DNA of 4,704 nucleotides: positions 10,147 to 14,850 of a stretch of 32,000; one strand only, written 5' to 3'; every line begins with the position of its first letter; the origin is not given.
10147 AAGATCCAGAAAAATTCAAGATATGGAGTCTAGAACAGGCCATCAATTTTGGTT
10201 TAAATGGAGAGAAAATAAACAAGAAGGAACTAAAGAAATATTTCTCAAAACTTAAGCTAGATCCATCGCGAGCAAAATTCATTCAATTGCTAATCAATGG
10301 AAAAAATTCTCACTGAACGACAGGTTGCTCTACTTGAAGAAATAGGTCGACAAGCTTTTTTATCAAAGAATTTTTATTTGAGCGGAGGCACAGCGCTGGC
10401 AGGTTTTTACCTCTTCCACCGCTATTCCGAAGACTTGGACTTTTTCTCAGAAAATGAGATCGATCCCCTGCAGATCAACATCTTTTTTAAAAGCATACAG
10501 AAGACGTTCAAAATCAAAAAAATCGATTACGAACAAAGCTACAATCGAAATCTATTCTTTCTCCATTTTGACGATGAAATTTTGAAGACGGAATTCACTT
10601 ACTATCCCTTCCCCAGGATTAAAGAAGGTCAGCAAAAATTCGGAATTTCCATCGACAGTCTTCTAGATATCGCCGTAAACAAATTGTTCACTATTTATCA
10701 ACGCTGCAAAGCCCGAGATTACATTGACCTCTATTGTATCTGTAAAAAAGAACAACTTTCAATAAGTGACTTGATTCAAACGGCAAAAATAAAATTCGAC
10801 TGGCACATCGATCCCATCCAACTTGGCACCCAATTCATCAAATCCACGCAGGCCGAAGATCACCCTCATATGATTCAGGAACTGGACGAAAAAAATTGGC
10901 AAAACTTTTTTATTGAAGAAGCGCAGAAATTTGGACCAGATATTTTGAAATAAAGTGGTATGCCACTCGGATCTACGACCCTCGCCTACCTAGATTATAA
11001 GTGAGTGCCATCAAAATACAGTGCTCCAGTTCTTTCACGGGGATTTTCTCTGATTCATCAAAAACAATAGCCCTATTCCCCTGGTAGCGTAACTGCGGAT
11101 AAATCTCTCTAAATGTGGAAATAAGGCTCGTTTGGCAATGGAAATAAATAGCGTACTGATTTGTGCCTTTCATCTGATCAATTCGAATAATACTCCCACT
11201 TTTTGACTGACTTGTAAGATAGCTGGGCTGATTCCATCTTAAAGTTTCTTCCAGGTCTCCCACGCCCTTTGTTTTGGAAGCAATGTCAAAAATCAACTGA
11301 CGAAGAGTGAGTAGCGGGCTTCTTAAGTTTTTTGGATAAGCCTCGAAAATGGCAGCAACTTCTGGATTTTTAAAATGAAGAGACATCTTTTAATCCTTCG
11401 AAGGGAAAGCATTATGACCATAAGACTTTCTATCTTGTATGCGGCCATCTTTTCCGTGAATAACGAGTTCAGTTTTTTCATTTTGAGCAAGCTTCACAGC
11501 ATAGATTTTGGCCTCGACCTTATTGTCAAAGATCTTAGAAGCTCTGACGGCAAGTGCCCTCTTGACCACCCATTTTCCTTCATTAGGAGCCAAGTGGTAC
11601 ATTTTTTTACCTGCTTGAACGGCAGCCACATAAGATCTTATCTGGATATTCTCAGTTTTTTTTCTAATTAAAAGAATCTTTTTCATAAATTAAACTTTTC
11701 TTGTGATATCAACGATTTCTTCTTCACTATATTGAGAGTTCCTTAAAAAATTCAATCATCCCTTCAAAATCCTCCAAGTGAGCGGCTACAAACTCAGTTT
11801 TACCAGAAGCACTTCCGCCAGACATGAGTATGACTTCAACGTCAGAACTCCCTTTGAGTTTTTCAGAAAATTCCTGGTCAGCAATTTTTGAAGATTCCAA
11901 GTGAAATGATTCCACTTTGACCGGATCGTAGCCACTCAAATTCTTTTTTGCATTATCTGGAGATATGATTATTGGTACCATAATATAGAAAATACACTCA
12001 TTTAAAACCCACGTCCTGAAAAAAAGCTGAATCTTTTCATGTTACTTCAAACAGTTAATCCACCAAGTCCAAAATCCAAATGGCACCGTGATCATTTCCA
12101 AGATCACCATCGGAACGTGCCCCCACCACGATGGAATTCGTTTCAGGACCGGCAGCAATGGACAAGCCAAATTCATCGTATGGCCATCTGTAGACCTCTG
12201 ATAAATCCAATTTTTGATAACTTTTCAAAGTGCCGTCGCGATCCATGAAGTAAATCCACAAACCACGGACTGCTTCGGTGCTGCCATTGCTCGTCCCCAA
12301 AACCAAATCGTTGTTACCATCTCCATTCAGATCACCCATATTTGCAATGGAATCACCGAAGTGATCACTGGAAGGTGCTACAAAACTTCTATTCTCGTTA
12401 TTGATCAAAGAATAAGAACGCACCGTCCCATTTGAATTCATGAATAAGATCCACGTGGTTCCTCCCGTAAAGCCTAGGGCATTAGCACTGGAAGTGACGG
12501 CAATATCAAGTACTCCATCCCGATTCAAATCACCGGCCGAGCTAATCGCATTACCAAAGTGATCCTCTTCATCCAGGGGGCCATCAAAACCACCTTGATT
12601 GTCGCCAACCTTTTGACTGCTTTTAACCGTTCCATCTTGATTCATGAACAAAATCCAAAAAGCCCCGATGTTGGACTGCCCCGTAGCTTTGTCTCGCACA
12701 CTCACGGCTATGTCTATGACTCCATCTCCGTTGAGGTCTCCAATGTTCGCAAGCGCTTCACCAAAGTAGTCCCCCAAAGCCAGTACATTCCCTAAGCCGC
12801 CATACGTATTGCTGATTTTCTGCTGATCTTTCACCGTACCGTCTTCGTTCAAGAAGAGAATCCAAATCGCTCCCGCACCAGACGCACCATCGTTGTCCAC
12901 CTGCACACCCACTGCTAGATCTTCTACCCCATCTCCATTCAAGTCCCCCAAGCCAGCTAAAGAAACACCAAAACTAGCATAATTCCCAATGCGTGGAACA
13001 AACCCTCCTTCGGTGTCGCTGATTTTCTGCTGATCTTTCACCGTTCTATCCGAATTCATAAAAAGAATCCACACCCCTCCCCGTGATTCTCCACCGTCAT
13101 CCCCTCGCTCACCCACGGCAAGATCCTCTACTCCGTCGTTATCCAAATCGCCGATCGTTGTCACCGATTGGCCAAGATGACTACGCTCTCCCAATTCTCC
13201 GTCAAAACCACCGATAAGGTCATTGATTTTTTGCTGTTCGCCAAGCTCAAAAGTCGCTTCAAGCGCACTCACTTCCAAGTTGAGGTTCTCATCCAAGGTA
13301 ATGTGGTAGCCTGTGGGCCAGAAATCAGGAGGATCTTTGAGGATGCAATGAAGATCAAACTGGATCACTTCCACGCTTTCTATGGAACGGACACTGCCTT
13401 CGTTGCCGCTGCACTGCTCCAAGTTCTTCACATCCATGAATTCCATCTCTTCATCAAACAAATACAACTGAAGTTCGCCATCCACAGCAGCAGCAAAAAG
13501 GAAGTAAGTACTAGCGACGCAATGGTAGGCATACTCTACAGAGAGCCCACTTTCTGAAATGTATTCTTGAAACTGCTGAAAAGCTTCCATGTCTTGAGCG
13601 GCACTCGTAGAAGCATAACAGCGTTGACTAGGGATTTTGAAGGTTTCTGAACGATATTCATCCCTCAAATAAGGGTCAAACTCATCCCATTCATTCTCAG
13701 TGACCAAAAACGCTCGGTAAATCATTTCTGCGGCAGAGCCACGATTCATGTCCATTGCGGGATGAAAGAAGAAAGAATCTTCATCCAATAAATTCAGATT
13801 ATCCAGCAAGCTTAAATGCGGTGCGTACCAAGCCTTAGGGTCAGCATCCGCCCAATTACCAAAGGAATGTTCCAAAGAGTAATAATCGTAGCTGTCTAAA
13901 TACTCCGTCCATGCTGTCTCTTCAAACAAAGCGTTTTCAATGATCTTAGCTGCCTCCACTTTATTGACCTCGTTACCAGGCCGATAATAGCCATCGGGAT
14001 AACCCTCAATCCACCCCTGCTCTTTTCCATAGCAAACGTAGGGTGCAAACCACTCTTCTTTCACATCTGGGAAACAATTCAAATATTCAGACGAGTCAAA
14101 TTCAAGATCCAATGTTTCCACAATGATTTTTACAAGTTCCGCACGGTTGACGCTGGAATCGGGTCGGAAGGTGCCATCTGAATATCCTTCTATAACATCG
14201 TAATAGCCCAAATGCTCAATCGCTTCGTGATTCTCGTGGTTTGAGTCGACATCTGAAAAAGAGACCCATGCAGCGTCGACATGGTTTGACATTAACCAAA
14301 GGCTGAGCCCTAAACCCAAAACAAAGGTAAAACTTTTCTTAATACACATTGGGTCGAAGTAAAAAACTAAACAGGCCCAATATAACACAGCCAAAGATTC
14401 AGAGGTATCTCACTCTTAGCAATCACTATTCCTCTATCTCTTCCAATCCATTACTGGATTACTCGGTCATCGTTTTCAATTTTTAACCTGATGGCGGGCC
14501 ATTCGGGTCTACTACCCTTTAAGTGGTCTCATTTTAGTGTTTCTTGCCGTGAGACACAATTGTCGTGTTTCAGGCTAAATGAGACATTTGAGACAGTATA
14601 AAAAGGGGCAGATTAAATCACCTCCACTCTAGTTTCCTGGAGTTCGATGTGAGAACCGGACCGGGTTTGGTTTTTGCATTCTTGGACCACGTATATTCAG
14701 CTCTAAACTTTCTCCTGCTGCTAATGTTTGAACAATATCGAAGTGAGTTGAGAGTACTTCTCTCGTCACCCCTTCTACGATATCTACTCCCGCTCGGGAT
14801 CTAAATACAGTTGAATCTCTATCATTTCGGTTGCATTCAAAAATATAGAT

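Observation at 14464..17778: Three-gene cassette of unrecognisable proteins bracketed by 146-bp direct repeats (best candidate for an undescribed system)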

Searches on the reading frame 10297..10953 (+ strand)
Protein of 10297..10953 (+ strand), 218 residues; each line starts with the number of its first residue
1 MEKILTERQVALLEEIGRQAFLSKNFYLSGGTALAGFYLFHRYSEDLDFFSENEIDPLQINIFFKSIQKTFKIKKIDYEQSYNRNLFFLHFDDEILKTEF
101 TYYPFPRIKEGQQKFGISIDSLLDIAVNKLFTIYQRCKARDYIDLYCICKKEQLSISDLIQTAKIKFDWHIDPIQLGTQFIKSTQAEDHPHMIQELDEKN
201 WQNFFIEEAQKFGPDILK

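Call 99: search_protein_families(library=pfam, proteins=[window:10297-10953:+], max_evalue=0.001)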
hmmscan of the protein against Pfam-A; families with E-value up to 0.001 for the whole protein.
window:10297-10953:+ (218 aa): 1 family
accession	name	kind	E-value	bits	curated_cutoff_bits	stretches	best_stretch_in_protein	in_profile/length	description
PF08843.17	AbiEii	-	6.5e-18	66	22.5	1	18-205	7-220/238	Nucleotidyl transferase AbiEii toxin, Type IV TA system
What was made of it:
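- Checked: An AbiEii toxin gene lies at 10297-10953 (call 99).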

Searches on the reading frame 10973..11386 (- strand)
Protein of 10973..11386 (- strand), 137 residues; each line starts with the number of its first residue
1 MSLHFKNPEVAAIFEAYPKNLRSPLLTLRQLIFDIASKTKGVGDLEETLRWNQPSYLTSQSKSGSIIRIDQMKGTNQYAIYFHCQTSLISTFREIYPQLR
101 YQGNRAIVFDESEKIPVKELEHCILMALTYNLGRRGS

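Call 99: search_protein_families(library=pfam, proteins=[window:10973-11386:-], max_evalue=0.001)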
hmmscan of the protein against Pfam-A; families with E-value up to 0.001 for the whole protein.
window:10973-11386:- (137 aa): 1 family
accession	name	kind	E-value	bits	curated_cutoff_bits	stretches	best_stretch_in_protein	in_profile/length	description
PF08818.16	DUF1801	-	4.1e-11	43.6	27.2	1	22-127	2-84/85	Domain of unknown function (DU1801)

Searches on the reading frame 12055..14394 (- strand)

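Call 7: search_protein_families(library=pfam, proteins=[window:12055-14394:-], max_evalue=0.1)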
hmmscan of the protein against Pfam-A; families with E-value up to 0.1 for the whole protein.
window:12055-14394:- (779 aa): 6 families
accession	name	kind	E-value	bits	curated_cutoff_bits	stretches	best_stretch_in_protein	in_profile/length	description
PF01839.29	FG-GAP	-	3.1e-21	75.2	22.1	5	475-513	1-37/37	FG-GAP repeat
PF00395.25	SLH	-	7.5e-17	61.5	20.8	2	45-87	1-43/44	S-layer homology domain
PF13517.12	FG-GAP_3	-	1.1e-15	58.4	26.9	4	416-495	1-61/61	FG-GAP-like repeat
PF14312.12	FG-GAP_2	-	0.00074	20.1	23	1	738-774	14-48/49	FG-GAP repeat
PF23727.1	Beta-prop_FAM234A_B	-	0.015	14.3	26.4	0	402-427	121-146/467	FAM234A/B beta-propeller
PF21955.1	CarG-like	-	0.026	15.1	28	0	685-724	6-47/144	Carbapenem resistance protein CarG-like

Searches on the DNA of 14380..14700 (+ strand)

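Call 36: search_rna_families(source=window, start=14380, end=14700, threshold=evalue, max_evalue=10, show_alignments=3)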
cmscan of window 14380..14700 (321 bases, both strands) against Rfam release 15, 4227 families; matches with E-value up to 10: 1.
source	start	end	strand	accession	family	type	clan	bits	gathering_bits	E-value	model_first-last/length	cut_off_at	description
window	14440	14464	+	RF01338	CRISPR-DR25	Gene; CRISPR;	CL00014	22.1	36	0.043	1-25/25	no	CRISPR RNA direct repeat element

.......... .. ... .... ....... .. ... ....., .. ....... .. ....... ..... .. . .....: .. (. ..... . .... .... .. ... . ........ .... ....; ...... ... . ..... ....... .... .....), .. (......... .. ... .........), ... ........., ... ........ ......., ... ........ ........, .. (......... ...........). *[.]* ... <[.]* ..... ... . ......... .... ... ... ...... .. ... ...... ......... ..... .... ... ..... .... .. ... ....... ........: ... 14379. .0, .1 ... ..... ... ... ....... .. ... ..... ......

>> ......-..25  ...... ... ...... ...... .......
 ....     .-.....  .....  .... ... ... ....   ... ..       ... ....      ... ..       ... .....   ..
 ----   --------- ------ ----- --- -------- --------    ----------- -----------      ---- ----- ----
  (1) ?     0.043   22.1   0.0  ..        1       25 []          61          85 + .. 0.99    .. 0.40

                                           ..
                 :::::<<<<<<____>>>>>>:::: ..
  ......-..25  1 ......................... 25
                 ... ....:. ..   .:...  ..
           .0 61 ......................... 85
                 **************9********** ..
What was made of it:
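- On Any Rfam 15 RNA family: In E-value mode on 14380-14700 the only match is a sub-threshold CRISPR-DR25 hit outside R (call 36).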

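Call 91: build_rna_model(alignment_id=A6, structure=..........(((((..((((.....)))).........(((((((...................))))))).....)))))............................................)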
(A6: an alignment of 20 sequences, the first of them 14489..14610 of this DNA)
Model R1 built from alignment A6 (20 sequences, 126 columns); structure: as given.
model positions 122; base pairs 16; branch points 1; effective number of sequences 1.59; information 0.589 bits per position. Calibrated on 0.2 Mb of random sequence (short: E-values are rough).
structure used (alignment columns):
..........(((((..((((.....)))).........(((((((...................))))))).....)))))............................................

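Call 92: search_with_rna_model(model_id=R1, sources=[window, L010, L014, L015, L016, L017, L018, L019, L020, L021, L022, L023, L024, L025, L026, L027, L028, L029, L030, L031, L032, L033, L034, L035, L036, L037, L038, L039, L040, L041, L042, L043, L044, L045], max_evalue=1, make_alignment=true)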
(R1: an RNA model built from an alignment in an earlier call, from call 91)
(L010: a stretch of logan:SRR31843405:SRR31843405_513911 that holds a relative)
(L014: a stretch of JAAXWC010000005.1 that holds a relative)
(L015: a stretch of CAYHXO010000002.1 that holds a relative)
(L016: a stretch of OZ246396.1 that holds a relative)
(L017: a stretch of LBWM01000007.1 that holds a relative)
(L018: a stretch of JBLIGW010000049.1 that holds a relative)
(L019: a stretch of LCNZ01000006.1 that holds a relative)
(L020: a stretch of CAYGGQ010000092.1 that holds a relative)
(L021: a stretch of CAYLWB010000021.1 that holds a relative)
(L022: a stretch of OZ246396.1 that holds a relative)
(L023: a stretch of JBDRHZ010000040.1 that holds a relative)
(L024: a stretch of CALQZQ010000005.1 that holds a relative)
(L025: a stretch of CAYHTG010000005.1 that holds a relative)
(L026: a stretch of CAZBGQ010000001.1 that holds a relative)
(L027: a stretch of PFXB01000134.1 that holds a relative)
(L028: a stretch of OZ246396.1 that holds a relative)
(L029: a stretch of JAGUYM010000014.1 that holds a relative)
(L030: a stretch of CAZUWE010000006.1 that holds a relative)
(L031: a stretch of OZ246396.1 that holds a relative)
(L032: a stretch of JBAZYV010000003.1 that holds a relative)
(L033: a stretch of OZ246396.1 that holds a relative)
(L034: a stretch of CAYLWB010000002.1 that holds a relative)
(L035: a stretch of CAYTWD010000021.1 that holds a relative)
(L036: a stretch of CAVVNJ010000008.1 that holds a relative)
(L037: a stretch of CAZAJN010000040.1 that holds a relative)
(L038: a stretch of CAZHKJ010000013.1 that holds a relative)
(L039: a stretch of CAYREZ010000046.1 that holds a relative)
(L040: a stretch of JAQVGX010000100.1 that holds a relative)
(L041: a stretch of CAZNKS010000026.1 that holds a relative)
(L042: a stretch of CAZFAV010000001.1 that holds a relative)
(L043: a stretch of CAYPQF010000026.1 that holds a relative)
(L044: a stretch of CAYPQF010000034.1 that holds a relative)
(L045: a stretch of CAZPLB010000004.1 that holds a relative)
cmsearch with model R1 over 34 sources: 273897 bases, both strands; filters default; matches with E-value up to 1: 48.
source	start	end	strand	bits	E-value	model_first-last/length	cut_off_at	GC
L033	2373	2494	-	149.5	3.6e-38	1-122/122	no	0.46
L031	5712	5833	-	149.2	4.3e-38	1-122/122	no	0.46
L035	2713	2834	-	148.7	5.8e-38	1-122/122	no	0.46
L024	7633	7754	-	147.9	9.7e-38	1-122/122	no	0.5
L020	365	487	+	147.6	1.2e-37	1-122/122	no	0.47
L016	3556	3677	-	146.3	2.8e-37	1-122/122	no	0.44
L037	2923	3044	-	146.1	3.1e-37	1-122/122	no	0.45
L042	1704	1825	-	144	1.1e-36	1-122/122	no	0.48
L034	2511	2632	-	143.3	1.8e-36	1-122/122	no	0.43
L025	7489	7611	-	141.5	5.5e-36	1-122/122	no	0.46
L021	3033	3154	+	138.3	4.1e-35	1-122/122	no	0.45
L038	6695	6816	+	138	5e-35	1-122/122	no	0.47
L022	1214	1335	-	137.2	8.3e-35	1-122/122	no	0.47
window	14489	14610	+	135.7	2.1e-34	1-122/122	no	0.44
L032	220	342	+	133.9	6.5e-34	1-122/122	no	0.46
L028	2210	2330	-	124.7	2.3e-31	1-122/122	no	0.49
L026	1325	1446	+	124.4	2.7e-31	1-122/122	no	0.44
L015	6033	6169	-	109.9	2.6e-27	1-122/122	no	0.44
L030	3793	3914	-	102.7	2.3e-25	1-122/122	no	0.47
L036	1470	1588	-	66.2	2.3e-15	1-122/122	no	0.47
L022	7188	7308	-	57.8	4.7e-13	1-122/122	no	0.42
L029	3577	3684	+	57.7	4.9e-13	1-122/122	no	0.39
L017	6783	6850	-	54.5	3.8e-12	1-122/122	no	0.37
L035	4730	4844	-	52.1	1.7e-11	1-122/122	no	0.43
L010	1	43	+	51.8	2.1e-11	80-122/122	5'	0.33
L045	2203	2309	-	51.8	2.1e-11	1-122/122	no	0.4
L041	6559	6656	-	50.9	3.5e-11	1-122/122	no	0.46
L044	508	558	-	48.3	1.8e-10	1-122/122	no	0.37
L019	3240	3347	-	47.4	3.2e-10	1-122/122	no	0.43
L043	7708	7804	+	45.1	1.4e-09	1-122/122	no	0.47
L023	1462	1548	-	42.6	6.7e-09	1-122/122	no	0.4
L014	560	657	+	40.9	2e-08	1-122/122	no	0.39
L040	2121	2192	-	38.6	8.2e-08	1-122/122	no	0.31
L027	4289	4331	-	34.3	1.3e-06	1-122/122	no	0.29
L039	4813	4861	+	33.7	1.8e-06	1-122/122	no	0.33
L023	7924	8000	-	32.5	4e-06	12-122/122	5'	0.39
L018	817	866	+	30.1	1.8e-05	1-122/122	no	0.38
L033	3911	3989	-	27.4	0.0001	1-122/122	no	0.38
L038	5514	5597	+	26.3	0.00019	1-122/122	no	0.45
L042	3002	3088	-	22.7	0.0019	1-122/122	no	0.38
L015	6301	6400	-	20.3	0.0087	1-122/122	no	0.48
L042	2385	2444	-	20.2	0.009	10-78/122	no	0.38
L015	7132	7231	-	18.4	0.029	1-122/122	no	0.4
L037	2904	3021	+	16.4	0.1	1-122/122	no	0.45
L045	6516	6574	-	15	0.24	1-122/122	no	0.36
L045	1552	1581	+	14.1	0.42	1-122/122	no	0.27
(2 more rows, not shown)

Alignment A7: 48 matches aligned to the model, 178 columns, each read 5' to 3' on its own strand. Consensus structure (alignment columns), stored with it:
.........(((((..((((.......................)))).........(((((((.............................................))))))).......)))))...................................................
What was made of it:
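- The covariance model finds 48 matches in 274 kb of loci (call 92).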
